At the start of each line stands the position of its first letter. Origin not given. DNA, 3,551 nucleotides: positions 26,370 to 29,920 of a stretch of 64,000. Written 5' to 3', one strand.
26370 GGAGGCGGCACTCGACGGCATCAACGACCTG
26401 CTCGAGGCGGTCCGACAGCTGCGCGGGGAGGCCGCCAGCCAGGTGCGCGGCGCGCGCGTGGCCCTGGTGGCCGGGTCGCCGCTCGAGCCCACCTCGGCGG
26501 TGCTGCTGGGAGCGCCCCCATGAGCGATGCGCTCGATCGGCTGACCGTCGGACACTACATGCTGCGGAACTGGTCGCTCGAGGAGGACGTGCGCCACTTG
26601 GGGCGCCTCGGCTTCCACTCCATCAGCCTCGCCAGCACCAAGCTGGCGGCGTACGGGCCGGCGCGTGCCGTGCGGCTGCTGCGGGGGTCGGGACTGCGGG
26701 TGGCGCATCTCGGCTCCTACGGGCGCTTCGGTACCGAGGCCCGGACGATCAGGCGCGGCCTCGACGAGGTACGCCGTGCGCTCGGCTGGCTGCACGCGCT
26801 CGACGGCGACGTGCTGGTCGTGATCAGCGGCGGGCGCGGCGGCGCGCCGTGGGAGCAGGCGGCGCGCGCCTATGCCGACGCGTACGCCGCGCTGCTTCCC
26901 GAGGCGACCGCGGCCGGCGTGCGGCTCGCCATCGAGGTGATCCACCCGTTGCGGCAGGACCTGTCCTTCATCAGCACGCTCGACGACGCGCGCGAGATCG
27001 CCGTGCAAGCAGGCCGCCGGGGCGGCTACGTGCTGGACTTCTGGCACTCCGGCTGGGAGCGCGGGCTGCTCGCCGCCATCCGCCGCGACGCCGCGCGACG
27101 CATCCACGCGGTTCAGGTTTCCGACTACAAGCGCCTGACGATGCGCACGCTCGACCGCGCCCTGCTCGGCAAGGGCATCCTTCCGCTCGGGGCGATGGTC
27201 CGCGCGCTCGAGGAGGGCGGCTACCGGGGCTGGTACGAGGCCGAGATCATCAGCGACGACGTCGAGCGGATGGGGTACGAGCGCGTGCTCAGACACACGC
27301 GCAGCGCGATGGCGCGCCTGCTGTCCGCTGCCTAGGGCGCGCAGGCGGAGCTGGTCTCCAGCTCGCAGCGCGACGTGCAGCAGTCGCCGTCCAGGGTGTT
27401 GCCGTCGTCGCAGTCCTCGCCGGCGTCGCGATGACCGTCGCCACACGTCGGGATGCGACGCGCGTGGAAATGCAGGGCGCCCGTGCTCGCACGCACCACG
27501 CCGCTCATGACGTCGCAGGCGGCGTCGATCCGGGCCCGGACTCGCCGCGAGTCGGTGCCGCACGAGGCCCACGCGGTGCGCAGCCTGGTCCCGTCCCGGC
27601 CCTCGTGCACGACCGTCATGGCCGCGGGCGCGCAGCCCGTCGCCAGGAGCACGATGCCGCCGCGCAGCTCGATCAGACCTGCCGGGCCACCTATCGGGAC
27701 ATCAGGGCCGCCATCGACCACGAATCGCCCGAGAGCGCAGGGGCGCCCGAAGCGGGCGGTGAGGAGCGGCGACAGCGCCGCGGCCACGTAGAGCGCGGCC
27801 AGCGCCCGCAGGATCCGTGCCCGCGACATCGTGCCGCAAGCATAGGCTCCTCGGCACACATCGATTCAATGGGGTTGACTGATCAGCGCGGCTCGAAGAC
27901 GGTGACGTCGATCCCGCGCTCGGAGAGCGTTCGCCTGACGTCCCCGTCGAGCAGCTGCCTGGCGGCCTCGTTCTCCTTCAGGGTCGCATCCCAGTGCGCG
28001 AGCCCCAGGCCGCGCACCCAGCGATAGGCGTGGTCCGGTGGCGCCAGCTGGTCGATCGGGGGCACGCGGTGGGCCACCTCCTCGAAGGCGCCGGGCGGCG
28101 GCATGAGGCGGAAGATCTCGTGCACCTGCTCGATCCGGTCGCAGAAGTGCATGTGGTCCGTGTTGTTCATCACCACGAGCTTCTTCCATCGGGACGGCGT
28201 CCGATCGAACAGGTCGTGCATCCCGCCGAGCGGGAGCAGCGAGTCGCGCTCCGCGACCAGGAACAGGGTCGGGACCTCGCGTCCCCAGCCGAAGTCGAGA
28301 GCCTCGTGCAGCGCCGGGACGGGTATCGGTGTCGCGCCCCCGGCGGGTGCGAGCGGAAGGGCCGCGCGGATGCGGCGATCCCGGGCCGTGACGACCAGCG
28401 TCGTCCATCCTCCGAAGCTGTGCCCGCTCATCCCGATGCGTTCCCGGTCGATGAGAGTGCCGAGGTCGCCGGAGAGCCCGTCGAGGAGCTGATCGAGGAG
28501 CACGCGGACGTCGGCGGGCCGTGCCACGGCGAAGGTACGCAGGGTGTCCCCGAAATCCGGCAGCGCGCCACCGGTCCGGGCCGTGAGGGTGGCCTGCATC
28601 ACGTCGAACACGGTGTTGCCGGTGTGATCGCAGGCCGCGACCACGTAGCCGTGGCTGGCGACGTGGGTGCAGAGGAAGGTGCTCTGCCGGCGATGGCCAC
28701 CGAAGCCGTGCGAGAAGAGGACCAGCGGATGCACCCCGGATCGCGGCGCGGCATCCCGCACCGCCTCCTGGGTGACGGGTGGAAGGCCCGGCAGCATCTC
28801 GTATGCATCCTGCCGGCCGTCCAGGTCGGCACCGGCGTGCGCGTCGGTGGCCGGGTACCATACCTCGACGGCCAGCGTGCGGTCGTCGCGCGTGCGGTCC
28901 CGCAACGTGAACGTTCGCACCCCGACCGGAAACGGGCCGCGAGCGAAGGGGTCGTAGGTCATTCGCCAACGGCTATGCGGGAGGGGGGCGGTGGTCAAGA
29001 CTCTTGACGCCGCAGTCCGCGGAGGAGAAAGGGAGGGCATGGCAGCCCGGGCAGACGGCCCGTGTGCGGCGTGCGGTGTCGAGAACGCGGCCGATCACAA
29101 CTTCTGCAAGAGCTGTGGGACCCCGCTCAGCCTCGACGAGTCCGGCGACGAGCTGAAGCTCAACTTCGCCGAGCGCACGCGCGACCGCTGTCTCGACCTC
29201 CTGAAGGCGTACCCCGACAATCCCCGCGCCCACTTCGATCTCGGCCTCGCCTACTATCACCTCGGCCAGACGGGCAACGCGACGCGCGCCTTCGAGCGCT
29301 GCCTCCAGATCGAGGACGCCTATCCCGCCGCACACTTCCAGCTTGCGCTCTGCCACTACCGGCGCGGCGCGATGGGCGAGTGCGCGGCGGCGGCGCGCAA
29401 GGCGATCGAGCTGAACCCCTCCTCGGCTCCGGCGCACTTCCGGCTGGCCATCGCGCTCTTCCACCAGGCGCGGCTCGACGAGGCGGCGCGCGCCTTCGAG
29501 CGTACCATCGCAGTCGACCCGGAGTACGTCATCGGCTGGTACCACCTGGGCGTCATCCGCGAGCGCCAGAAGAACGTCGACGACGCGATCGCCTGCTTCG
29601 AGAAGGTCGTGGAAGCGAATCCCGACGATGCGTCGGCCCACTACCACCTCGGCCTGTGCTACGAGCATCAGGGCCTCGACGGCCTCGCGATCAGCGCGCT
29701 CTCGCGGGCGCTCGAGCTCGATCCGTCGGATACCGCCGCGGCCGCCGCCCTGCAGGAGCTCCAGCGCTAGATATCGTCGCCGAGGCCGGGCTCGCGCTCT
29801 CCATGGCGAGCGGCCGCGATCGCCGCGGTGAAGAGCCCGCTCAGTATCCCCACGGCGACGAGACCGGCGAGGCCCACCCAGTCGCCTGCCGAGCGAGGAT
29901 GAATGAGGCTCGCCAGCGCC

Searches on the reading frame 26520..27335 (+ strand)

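Call 60: search_protein_families(library=pfam, proteins=[window:26520-27335:+], max_evalue=0.001)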
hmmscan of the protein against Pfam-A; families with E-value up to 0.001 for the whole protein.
window:26520-27335:+ (271 aa): 1 family
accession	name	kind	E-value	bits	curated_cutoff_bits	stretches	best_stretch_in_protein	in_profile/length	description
PF01261.30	AP_endonuc_2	-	3e-27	96.3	31.1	1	29-261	6-247/249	Xylose isomerase-like TIM barrel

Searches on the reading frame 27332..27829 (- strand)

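Call 60: search_protein_families(library=pfam, proteins=[window:27332-27829:-], max_evalue=0.001)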
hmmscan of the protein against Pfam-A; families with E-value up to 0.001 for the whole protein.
window:27332-27829:- (165 aa): 1 family
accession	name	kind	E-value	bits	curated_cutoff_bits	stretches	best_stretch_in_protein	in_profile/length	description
PF13948.11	DUF4215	-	0.00023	21.8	27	1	126-155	18-46/47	Domain of unknown function (DUF4215)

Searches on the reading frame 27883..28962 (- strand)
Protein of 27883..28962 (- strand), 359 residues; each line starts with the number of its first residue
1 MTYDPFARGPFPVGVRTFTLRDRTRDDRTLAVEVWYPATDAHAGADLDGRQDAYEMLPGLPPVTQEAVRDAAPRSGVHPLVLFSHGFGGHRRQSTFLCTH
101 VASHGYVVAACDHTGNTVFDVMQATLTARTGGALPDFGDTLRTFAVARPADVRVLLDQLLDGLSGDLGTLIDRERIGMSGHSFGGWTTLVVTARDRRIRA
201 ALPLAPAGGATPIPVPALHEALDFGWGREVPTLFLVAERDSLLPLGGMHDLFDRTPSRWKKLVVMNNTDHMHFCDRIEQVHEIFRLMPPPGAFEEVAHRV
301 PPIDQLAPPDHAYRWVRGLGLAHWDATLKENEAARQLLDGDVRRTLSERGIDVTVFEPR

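Call 60: search_protein_families(library=pfam, proteins=[window:27883-28962:-], max_evalue=0.001)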
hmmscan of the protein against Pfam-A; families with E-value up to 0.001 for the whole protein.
window:27883-28962:- (359 aa): 7 families
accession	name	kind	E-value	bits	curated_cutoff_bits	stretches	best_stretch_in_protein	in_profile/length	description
PF03403.19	PAF-AH_p_II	-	6.8e-15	54.9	20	1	76-116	98-138/372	Platelet-activating factor acetylhydrolase, isoform II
PF12740.14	PETase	-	4.1e-10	39.9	28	1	151-272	102-213/263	PET hydrolase-like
PF12146.15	Hydrolase_4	-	1.4e-09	38.1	27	0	229-275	191-237/239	Serine aminopeptidase, S33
PF07224.18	Chlorophyllase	-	8e-06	25.3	26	1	74-111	38-75/301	Chlorophyllase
PF00326.27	Peptidase_S9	-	0.00021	21.3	22.6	0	170-206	60-97/213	Prolyl oligopeptidase family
PF05448.18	AXE1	-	0.00061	19.1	21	0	170-206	172-208/321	Acetyl xylan esterase (AXE1)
PF01738.24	DLH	-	0.00067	19.7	21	0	77-253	12-167/217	Dienelactone hydrolase family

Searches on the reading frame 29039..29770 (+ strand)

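Call 60: search_protein_families(library=pfam, proteins=[window:29039-29770:+], max_evalue=0.001)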
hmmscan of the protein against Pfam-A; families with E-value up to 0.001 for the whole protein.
window:29039-29770:+ (243 aa): 25 families
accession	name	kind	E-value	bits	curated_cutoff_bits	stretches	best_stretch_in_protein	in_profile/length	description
PF00515.34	TPR_1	-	3.2e-37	125.3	27.8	5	166-197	3-34/34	Tetratricopeptide repeat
PF07719.23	TPR_2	-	3.1e-36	120.9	27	5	166-197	3-34/34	Tetratricopeptide repeat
PF13432.12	TPR_16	-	3e-29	101.5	32.7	4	177-231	10-64/65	Tetratricopeptide repeat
PF13431.12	TPR_17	-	8.2e-29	97.9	24.4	3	119-149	2-32/34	Tetratricopeptide repeat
PF13414.12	TPR_11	-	4.2e-27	94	26.8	1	177-212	7-42/42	TPR repeat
PF13181.12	TPR_8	-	8.2e-26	88.4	25.7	2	167-197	4-34/34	Tetratricopeptide repeat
PF13174.12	TPR_6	-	9.1e-21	73.5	26.3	0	167-196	3-32/33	Tetratricopeptide repeat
PF13428.12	TPR_14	-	1.1e-20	72.5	23.5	1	166-205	3-42/44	Tetratricopeptide repeat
PF14559.12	TPR_19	-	2.4e-19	69.8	25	2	177-239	4-66/68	Tetratricopeptide repeat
PF13371.12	TPR_9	-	1.2e-16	60.9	35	3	54-97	21-64/73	Tetratricopeptide repeat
PF13424.12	TPR_12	-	8.3e-15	55.2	30.1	1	167-228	6-75/77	Tetratricopeptide repeat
PF12895.13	ANAPC3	-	8.5e-15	55.3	27.2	2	76-156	3-82/82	Anaphase-promoting complex, cyclosome, subunit 3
PF23914.1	TPR_CcmH_CycH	-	8.2e-13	48.9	42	1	55-156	43-147/158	Cytochrome c-type biogenesis protein H TPR domain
PF13176.12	TPR_7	-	1.6e-09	37.5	27.9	0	167-197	2-32/36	Tetratricopeptide repeat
PF24575.1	TPR_Slam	-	1.1e-08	35.9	35.2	0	100-153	51-104/104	Surface lipoprotein assembly modifier, N-terminal TPR repeats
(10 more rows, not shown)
